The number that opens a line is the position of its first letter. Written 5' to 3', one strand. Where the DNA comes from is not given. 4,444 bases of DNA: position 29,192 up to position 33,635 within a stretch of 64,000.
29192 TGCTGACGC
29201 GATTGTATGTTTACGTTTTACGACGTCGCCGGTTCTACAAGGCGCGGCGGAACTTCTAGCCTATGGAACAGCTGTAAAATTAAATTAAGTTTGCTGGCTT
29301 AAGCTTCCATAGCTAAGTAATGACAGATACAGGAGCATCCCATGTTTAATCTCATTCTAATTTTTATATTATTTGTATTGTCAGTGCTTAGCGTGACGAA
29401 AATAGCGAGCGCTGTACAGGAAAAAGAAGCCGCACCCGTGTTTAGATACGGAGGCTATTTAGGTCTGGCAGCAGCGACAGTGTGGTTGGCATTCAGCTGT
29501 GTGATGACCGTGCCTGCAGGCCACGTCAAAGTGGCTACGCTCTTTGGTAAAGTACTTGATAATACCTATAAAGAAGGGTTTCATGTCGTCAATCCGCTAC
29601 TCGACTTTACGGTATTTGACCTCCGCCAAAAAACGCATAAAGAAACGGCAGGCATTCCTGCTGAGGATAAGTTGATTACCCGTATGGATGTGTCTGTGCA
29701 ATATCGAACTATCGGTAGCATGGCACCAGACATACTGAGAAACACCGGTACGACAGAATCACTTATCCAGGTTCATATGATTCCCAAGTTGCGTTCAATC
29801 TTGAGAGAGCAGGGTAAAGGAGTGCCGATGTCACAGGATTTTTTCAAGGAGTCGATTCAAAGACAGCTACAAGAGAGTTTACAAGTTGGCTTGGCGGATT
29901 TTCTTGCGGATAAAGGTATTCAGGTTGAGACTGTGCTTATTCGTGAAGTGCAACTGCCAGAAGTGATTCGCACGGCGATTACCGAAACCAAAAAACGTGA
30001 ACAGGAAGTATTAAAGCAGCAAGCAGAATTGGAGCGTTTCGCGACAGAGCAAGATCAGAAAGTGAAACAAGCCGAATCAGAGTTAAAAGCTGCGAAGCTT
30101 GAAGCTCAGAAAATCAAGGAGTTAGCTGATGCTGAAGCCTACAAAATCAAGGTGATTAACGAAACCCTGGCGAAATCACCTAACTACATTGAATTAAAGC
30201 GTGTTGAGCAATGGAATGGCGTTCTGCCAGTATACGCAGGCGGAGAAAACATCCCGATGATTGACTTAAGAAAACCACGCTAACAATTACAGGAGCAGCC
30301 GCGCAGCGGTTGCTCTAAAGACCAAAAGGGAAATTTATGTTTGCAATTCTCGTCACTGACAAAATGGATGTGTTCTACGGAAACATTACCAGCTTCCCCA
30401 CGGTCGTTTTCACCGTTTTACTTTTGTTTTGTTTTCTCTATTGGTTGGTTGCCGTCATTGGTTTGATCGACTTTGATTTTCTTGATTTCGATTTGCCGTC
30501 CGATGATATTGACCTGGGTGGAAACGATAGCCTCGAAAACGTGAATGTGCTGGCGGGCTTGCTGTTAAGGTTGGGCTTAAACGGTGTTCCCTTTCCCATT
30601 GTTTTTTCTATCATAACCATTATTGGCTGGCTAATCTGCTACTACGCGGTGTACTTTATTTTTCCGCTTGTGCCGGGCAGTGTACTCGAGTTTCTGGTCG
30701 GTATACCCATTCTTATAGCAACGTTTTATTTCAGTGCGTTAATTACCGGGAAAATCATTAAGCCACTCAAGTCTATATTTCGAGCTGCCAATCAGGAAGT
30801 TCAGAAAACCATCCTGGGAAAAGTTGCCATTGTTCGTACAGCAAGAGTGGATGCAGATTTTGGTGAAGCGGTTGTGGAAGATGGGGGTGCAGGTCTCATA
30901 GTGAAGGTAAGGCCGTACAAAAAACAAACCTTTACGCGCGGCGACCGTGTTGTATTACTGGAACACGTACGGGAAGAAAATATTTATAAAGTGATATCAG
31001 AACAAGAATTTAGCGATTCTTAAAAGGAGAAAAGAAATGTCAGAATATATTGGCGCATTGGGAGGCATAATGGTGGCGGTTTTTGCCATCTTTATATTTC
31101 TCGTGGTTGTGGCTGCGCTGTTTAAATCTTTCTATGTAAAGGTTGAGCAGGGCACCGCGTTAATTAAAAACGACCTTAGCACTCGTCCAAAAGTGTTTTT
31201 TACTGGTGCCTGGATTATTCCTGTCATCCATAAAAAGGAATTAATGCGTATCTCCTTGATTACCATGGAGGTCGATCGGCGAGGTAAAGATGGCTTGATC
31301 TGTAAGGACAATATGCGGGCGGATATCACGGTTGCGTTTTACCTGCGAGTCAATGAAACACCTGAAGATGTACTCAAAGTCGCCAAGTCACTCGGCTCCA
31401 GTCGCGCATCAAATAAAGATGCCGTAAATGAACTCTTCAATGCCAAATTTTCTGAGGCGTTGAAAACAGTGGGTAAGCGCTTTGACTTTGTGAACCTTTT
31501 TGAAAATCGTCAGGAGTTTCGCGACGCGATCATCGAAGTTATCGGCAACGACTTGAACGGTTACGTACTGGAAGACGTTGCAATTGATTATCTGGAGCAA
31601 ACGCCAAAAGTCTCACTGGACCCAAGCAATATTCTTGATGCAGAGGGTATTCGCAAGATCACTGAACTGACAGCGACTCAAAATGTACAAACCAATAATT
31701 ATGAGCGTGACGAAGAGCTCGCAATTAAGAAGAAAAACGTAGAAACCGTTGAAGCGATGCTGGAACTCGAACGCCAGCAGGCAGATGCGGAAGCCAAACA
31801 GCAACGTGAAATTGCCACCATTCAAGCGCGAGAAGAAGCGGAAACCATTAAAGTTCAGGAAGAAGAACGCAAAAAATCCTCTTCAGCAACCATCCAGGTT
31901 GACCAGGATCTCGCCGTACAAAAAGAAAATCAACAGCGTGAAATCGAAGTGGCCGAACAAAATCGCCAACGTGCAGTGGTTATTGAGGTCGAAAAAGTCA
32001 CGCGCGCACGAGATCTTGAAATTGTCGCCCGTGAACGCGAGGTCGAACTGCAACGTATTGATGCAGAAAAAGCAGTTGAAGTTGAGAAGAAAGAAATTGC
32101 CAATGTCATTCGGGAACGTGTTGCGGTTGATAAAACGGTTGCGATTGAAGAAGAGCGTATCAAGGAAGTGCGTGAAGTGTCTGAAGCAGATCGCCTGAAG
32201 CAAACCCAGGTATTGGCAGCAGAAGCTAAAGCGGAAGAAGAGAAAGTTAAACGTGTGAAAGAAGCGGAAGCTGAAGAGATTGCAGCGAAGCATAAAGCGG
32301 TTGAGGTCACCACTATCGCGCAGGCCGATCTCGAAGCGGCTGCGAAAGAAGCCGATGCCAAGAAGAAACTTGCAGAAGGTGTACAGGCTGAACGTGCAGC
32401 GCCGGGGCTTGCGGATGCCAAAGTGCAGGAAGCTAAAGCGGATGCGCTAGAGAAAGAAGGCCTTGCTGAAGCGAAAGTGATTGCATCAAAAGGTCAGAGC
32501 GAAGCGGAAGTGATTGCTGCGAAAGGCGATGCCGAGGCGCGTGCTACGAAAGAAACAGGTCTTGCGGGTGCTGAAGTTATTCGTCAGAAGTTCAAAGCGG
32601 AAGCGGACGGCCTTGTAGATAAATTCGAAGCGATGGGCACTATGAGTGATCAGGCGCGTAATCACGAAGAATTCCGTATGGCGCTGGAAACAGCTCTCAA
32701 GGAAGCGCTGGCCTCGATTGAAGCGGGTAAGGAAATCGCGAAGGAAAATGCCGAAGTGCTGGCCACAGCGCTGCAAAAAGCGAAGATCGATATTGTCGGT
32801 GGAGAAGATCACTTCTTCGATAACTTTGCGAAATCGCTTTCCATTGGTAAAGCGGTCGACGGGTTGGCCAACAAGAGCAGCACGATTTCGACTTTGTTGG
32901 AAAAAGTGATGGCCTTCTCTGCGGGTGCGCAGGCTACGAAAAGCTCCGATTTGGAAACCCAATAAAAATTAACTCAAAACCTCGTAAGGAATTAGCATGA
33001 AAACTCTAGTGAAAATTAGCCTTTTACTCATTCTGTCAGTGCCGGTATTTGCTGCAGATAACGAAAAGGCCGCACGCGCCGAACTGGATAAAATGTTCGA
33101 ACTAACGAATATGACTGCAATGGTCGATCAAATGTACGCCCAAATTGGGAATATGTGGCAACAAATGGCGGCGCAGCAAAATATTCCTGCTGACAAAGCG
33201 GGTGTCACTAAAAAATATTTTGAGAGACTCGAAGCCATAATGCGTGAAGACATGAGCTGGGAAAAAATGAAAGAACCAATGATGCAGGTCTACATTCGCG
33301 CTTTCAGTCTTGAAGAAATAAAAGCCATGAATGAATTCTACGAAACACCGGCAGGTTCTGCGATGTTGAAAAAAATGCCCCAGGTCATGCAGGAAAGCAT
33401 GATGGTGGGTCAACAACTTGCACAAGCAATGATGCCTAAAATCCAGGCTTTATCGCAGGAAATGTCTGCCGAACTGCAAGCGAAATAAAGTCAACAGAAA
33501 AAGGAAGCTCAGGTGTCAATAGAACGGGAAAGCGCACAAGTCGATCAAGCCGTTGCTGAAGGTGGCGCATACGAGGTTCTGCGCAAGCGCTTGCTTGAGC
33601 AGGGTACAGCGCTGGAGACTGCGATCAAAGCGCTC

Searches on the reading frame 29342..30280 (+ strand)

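Call 4: search_protein_families(library=padloc, proteins=[window:29342-30280:+], max_evalue=0.01)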
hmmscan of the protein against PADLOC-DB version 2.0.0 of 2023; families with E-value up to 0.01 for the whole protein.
window:29342-30280:+ (313 aa): 1 family
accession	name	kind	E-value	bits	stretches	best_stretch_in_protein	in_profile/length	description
PDLC04161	HEC-07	-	0.0071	13.3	1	217-292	336-411/553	-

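Call 5: search_protein_families(library=pfam, proteins=[window:29342-30280:+], max_evalue=0.01)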
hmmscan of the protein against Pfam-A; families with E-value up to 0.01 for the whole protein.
window:29342-30280:+ (313 aa): 2 families
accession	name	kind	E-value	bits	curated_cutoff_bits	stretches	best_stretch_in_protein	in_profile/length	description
PF01145.31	Band_7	-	3.4e-18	66.8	23.6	1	56-230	2-169/176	SPFH domain / Band 7 family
PF00430.23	ATP-synt_B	-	0.00075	20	28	1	217-270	29-82/132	ATP synthase B/B' CF(0)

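Call 6: search_protein_families(library=ncbifam, proteins=[window:29342-30280:+], max_evalue=0.01)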
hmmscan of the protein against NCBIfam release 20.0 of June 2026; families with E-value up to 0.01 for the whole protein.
window:29342-30280:+ (313 aa): 1 family
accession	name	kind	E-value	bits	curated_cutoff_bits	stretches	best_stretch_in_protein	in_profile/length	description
TIGR01932.1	hflC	equivalog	0.00013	21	134.4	1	170-283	171-285/318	protease modulator HflC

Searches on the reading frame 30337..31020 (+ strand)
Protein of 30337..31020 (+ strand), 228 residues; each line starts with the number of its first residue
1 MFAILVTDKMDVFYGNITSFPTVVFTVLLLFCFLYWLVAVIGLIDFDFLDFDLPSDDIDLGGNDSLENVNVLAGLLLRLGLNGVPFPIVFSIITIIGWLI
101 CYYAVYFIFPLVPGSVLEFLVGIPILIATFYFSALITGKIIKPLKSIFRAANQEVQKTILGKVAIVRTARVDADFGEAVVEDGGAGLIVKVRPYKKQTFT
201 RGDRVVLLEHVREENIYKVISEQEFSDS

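Call 4: search_protein_families(library=padloc, proteins=[window:30337-31020:+], max_evalue=0.01)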
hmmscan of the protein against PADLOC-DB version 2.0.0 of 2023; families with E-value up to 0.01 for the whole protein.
window:30337-31020:+ (228 aa): 0 families

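Call 5: search_protein_families(library=pfam, proteins=[window:30337-31020:+], max_evalue=0.01)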
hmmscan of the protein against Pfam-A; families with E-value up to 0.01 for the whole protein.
window:30337-31020:+ (228 aa): 0 families

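Call 6: search_protein_families(library=ncbifam, proteins=[window:30337-31020:+], max_evalue=0.01)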
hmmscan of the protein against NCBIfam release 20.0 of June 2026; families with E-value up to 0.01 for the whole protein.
window:30337-31020:+ (228 aa): 0 families

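Call 22: search_protein_families(library=pfam, proteins=[window:30337-31020:+], max_evalue=10)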
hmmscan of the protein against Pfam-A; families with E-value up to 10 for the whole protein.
window:30337-31020:+ (228 aa): 0 families

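Call 45: search_solved_structures(query=window:30337-31020:+, max_evalue=1)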
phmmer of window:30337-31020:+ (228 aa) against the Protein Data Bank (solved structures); distinct sequences matched with E-value up to 1: 0.

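Call 49: search_solved_structures(query=A6, max_evalue=1)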
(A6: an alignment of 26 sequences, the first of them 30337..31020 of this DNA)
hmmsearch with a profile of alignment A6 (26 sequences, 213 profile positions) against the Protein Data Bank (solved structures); distinct sequences matched with E-value up to 1: 0.

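Call 52: search_protein_families(library=pfam, alignment_id=A6, max_evalue=0.01)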
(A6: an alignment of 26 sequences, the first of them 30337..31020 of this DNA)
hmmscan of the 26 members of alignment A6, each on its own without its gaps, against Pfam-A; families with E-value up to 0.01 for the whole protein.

A. member 1, window:30337-31020:+ (228 aa): 0 families

B. families by the number of members that match (of 26 scanned): 2 families
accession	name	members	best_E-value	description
PF21001.2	YqiJ_N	1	6.9e-05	Inner membrane protein YqiJ, N-terminal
PF09335.16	VTT_dom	1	0.0038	VTT domain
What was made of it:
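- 30337..31023 (+): NfeD/YqiJ-like membrane protein gene (228 aa; two hydrophobic stretches, aa 12-33 and 71-123). 1 of 26 orthologs hits YqiJ_N (call 52).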

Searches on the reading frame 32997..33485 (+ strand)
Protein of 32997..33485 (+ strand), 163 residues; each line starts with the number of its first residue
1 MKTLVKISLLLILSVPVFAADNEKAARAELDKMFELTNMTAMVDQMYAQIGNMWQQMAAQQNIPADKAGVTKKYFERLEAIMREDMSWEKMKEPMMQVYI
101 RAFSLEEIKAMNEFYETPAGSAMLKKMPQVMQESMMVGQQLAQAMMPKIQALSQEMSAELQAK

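Call 4: search_protein_families(library=padloc, proteins=[window:32997-33485:+], max_evalue=0.01)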
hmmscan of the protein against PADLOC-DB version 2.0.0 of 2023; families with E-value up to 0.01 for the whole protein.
window:32997-33485:+ (163 aa): 1 family
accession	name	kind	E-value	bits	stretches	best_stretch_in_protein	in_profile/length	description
PDLC00617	ZorC1|ZorC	-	0.00068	16.9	1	41-154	11-125/483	EH signature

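Call 5: search_protein_families(library=pfam, proteins=[window:32997-33485:+], max_evalue=0.01)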
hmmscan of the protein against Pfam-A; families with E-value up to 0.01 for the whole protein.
window:32997-33485:+ (163 aa): 2 families
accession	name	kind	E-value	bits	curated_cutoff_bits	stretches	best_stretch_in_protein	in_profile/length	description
PF09832.14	DUF2059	-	1.2e-18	67.3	23.6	1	89-147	1-59/60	Uncharacterized protein conserved in bacteria (DUF2059)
PF08757.17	CotH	-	0.0072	16.3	23.8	0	12-70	246-300/322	CotH kinase protein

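Call 6: search_protein_families(library=ncbifam, proteins=[window:32997-33485:+], max_evalue=0.01)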
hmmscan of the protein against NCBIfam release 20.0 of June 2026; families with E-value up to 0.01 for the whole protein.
window:32997-33485:+ (163 aa): 0 families
